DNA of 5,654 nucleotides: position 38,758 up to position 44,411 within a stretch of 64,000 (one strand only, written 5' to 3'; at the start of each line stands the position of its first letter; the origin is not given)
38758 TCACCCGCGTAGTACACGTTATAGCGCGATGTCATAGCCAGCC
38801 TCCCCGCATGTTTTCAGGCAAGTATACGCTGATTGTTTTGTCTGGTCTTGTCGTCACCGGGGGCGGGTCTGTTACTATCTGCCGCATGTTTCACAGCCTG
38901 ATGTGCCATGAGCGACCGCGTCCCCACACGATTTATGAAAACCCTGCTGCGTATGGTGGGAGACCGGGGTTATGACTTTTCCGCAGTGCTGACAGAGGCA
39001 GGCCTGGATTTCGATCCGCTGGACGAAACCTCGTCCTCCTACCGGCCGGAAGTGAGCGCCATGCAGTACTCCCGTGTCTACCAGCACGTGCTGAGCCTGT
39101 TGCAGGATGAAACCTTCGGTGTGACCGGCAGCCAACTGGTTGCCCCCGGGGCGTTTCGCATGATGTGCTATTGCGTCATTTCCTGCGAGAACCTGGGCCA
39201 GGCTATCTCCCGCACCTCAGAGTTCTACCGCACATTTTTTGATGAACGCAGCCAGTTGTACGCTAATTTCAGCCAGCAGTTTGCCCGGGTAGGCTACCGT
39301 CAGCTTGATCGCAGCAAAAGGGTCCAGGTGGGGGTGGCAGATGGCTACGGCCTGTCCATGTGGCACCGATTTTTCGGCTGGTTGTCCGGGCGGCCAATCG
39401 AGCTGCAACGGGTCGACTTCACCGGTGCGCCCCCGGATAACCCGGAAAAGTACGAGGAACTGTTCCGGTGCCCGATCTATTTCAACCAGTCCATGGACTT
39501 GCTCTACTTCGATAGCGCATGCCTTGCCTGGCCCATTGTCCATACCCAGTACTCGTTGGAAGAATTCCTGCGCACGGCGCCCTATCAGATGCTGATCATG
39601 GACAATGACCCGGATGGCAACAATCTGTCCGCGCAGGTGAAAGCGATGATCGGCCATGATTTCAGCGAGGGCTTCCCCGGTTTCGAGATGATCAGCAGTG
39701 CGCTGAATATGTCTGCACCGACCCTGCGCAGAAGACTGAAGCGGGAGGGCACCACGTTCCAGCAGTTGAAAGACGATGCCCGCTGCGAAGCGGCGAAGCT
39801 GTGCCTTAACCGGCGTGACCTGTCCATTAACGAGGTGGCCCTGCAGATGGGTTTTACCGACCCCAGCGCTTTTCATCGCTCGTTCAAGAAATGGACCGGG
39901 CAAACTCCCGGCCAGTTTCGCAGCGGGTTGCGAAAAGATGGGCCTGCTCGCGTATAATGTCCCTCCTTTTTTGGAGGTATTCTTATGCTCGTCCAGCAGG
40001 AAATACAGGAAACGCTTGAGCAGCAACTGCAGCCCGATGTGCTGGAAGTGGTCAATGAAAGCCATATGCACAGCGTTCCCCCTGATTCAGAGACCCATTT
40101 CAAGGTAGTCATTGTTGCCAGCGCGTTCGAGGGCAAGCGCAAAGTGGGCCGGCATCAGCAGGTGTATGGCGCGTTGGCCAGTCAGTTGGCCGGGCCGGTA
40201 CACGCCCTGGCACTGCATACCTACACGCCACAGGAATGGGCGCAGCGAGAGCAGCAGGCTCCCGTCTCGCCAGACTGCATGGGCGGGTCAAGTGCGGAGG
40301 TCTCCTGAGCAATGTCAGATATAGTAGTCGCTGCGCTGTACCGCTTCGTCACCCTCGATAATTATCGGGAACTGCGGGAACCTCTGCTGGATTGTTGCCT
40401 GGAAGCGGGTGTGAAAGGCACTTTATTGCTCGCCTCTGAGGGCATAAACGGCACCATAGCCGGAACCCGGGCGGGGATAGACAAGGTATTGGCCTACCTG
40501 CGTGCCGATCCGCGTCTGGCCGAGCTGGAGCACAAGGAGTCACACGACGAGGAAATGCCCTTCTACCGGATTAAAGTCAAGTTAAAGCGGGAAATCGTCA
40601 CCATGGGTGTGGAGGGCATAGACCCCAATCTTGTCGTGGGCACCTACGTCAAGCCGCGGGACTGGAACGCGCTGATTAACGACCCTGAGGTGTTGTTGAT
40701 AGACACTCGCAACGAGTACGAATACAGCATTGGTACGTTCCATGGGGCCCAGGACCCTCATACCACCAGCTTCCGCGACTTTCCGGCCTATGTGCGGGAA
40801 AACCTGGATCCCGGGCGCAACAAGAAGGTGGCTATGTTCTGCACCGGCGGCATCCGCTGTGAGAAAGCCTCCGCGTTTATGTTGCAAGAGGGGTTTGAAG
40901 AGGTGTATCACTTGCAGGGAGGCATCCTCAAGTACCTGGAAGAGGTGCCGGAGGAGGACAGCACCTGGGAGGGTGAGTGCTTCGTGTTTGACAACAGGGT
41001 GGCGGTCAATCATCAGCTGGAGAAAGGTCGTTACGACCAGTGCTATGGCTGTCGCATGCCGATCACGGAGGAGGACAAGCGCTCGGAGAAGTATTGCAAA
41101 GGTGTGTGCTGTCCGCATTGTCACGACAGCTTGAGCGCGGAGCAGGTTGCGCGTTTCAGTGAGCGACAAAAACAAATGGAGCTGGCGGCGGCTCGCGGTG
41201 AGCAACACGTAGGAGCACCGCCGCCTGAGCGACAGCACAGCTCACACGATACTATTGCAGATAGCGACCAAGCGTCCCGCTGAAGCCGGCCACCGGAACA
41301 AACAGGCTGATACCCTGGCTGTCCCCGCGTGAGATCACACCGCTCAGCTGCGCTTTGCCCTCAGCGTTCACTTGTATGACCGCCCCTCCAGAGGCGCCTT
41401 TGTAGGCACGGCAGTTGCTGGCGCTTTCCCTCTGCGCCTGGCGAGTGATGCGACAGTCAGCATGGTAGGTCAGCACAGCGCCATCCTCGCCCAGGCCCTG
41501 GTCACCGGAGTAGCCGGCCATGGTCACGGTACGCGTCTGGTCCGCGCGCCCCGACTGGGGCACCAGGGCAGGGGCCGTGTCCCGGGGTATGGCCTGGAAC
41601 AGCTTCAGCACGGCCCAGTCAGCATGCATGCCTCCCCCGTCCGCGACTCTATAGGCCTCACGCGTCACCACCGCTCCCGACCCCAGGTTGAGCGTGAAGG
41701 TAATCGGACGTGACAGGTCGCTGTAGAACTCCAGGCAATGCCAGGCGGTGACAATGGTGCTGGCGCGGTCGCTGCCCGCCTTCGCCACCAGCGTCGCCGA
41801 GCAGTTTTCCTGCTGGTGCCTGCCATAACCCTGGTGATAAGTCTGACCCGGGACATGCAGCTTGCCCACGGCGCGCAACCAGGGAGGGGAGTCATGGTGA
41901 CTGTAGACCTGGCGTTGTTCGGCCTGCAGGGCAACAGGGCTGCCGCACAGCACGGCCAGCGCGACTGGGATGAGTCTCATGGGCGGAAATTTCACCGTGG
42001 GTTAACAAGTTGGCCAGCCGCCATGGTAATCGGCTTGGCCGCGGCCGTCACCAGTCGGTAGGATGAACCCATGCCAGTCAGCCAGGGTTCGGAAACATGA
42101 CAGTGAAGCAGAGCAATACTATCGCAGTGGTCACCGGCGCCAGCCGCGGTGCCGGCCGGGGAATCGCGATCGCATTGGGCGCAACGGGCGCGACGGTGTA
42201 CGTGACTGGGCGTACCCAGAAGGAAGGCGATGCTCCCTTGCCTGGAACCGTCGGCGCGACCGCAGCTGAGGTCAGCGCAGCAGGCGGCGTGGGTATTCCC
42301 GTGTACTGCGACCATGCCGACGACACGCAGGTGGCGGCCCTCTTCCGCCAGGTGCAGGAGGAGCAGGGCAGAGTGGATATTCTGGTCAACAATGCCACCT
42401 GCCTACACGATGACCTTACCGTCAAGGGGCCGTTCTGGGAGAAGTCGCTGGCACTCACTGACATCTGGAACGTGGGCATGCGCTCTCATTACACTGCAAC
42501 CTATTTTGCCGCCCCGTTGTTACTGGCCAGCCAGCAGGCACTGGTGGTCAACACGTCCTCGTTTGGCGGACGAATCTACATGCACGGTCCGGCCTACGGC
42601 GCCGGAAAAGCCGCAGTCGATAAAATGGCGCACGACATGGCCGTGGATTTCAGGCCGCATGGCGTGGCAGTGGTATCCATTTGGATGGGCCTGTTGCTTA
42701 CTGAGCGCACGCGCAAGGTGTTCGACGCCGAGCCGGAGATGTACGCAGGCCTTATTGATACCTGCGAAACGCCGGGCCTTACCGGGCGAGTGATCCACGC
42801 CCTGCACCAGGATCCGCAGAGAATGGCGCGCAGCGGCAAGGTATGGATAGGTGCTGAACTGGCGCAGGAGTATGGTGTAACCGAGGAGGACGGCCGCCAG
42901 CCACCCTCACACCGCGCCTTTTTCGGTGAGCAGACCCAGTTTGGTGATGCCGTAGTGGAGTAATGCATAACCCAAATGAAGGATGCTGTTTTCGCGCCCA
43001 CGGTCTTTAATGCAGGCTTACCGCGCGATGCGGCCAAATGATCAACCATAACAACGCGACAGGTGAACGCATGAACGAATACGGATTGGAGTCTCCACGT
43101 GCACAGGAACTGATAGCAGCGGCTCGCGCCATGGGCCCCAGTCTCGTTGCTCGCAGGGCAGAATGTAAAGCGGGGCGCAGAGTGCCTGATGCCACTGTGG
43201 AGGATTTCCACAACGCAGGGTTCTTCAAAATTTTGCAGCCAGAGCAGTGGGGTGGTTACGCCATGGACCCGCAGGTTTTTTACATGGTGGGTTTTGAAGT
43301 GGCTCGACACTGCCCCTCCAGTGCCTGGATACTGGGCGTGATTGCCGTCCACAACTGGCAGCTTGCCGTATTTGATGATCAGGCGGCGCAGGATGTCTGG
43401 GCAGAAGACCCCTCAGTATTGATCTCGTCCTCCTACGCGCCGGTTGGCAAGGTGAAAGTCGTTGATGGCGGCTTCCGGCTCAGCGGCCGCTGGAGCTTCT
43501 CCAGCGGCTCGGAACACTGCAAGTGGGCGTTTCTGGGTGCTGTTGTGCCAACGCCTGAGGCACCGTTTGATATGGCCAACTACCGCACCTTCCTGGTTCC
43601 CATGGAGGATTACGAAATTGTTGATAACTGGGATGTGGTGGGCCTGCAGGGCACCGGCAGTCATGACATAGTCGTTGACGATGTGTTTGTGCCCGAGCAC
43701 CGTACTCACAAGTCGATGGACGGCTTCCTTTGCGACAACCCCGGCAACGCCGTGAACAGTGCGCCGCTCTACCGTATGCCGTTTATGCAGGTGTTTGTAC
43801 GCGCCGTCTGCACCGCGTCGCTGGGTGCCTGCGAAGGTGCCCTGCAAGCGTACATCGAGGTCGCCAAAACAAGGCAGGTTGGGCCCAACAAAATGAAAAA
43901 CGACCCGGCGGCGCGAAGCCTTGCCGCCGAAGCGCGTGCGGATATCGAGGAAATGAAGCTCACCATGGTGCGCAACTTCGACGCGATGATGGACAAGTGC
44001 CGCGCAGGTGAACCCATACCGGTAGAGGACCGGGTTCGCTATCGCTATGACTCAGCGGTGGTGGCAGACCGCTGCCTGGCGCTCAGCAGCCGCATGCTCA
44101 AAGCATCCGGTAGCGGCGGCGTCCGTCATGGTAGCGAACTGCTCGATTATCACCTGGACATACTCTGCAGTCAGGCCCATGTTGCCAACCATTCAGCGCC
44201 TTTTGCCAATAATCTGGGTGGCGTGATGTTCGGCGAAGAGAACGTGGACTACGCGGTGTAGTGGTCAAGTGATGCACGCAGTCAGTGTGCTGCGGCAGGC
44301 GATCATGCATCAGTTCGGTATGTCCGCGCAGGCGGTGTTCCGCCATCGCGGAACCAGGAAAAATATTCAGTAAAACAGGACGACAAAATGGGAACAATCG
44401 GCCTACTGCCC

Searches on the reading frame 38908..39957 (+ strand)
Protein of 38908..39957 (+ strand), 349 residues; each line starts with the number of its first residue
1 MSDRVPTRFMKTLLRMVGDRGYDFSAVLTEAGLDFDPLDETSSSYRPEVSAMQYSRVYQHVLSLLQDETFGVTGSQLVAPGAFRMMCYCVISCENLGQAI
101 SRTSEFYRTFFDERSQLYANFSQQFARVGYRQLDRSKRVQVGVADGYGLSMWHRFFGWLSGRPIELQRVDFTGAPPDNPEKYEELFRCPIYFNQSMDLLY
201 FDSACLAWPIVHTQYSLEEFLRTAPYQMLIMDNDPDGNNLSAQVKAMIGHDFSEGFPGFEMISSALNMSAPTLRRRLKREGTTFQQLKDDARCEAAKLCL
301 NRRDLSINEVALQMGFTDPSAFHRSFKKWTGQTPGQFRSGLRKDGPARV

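Call 10: search_protein_families(library=pfam, proteins=[window:38908-39957:+], max_evalue=0.00001)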
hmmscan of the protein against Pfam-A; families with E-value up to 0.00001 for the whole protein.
window:38908-39957:+ (349 aa): 3 families
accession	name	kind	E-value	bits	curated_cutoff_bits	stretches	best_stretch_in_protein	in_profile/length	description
PF12625.12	Arabinose_bd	-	1.7e-33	116.7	27.6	1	21-209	1-184/185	Arabinose-binding domain of AraC transcription regulator, N-term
PF12833.13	HTH_18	-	2.7e-20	72.9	33.6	1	263-339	2-79/80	Helix-turn-helix domain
PF00165.29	HTH_AraC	-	2e-14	53.7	26.6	1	304-338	8-41/42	Bacterial regulatory helix-turn-helix proteins, AraC family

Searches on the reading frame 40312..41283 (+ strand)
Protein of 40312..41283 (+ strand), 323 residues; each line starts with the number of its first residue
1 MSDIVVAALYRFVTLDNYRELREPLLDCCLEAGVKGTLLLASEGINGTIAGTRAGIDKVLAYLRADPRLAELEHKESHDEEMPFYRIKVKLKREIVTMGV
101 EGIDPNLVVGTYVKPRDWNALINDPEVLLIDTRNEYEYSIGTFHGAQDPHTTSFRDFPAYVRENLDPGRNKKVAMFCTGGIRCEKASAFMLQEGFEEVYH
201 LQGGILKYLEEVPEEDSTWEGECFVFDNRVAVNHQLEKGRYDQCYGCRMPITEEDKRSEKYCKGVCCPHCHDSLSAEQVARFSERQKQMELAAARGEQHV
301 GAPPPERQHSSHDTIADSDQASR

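Call 10: search_protein_families(library=pfam, proteins=[window:40312-41283:+], max_evalue=0.00001)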
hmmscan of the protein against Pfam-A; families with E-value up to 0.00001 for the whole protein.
window:40312-41283:+ (323 aa): 2 families
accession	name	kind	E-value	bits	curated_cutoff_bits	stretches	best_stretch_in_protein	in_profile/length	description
PF17773.7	UPF0176_N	-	1.9e-29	102.3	26.2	1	5-95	2-92/92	UPF0176 acylphosphatase like domain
PF00581.25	Rhodanese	-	5.6e-11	43.2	22.2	1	119-210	6-101/102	Rhodanese-like domain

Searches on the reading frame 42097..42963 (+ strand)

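Call 10: search_protein_families(library=pfam, proteins=[window:42097-42963:+], max_evalue=0.00001)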
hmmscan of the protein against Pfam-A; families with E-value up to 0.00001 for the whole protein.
window:42097-42963:+ (288 aa): 2 families
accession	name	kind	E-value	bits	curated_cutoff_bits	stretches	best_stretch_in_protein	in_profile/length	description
PF00106.31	adh_short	-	3e-32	112.1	26.6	1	9-211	2-193/195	short chain dehydrogenase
PF13561.12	adh_short_C2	-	5.3e-25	88.8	27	1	14-210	1-186/236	Enoyl-(Acyl carrier protein) reductase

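Call 14: search_protein_families(library=ncbifam, proteins=[window:42097-42963:+], max_evalue=0.00001)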
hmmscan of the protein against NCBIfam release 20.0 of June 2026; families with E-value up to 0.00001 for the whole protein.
window:42097-42963:+ (288 aa): 187 families (the best 25 are shown)
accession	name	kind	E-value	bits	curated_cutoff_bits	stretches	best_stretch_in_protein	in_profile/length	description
NF006159.0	PRK08303.1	subfamily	7.5e-56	189.6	364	1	6-276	7-290/305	SDR family oxidoreductase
NF005559.1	PRK07231.1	subfamily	1.2e-29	103.5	215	1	6-216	3-203/249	glucose 1-dehydrogenase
NF006133.0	PRK08278.1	subfamily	2.4e-29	102.1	250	1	7-263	6-255/278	SDR family oxidoreductase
NF005873.0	PRK07814.1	equivalog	1.8e-25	89.8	346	1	6-216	9-207/263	SDR family oxidoreductase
NF005893.0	PRK07856.1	equivalog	1e-23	83.9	255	1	3-211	5-193/255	SDR family oxidoreductase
NF004778.0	PRK06124.1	equivalog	1.1e-23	84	303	1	6-209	10-202/256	SDR family oxidoreductase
NF004818.0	PRK06172.1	equivalog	1.2e-22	80.4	336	1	1-217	1-207/253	SDR family oxidoreductase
NF009466.0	PRK12826.1-2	subfamily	2.5e-22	79.5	222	1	7-213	3-200/248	3-oxoacyl-ACP reductase FabG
NF004198.0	PRK05653.1-3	equivalog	2.6e-22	79.5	296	1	6-209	6-198/248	3-oxoacyl-ACP reductase FabG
NF005446.0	PRK07035.1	equivalog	8e-22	77.7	373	1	6-208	10-202/255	SDR family oxidoreductase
NF052558.1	MBtsdlDhBudC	equivalog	1.5e-21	77.1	270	1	7-212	3-194/250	meso-2,3-butanediol dehydrogenase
TIGR01830.1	3oxo_ACP_reduc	equivalog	2.1e-21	76.8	297.75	1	10-212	1-193/239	3-oxoacyl-[acyl-carrier-protein] reductase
TIGR03971.1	SDR_subfam_1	subfamily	3.8e-21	75.6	300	1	7-198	3-196/271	mycofactocin-coupled SDR family oxidoreductase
NF005975.0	PRK08063.1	equivalog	4.6e-21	75.3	328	1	6-206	3-193/250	enoyl-[acyl-carrier-protein] reductase FabL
NF006070.0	PRK08213.1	subfamily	6.6e-21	75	279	1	8-211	13-210/259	gluconate 5-dehydrogenase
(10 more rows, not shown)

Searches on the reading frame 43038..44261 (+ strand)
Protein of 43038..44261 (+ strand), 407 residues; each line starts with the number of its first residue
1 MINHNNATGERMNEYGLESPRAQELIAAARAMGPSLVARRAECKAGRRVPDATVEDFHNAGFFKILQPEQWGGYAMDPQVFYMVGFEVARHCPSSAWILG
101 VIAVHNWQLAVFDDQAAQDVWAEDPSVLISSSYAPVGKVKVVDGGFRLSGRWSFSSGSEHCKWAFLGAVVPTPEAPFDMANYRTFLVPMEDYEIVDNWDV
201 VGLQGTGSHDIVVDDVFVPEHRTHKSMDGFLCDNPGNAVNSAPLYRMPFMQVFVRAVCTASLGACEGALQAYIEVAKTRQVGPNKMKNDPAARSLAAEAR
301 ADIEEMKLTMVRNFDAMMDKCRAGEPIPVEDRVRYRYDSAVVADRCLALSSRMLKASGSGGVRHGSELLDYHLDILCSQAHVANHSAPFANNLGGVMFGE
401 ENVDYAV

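Call 10: search_protein_families(library=pfam, proteins=[window:43038-44261:+], max_evalue=0.00001)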
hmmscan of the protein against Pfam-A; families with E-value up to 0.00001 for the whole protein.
window:43038-44261:+ (407 aa): 2 families
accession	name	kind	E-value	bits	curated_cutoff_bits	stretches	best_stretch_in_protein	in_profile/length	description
PF08028.16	Acyl-CoA_dh_2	-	4.1e-16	59.9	22.7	1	258-368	4-116/134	Acyl-CoA dehydrogenase, C-terminal domain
PF02771.21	Acyl-CoA_dh_N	-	4.3e-06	27.5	22.9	1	24-102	6-85/113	Acyl-CoA dehydrogenase, N-terminal domain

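Call 14: search_protein_families(library=ncbifam, proteins=[window:43038-44261:+], max_evalue=0.00001)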
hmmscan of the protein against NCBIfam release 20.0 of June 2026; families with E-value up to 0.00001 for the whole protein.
window:43038-44261:+ (407 aa): 3 families
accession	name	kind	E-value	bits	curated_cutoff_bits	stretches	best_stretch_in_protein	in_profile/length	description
NF045629.1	monooxsub_HsaA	equivalog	7.7e-112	373.8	450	1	29-401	4-377/383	3-hydroxy-9,10-secoandrosta-1,3,5(10)-triene-9,17-dione monooxygenase oxygenase subunit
NF045920.1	HphnlacHdxOX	equivalog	1.1e-54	185.8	650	1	30-384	6-361/384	p-hydroxyphenylacetate 3-hydroxylase oxygenase component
TIGR04022.1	sulfur_SfnB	equivalog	1.2e-08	34.2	430.9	0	140-279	136-257/391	SfnB family sulfur acquisition oxidoreductase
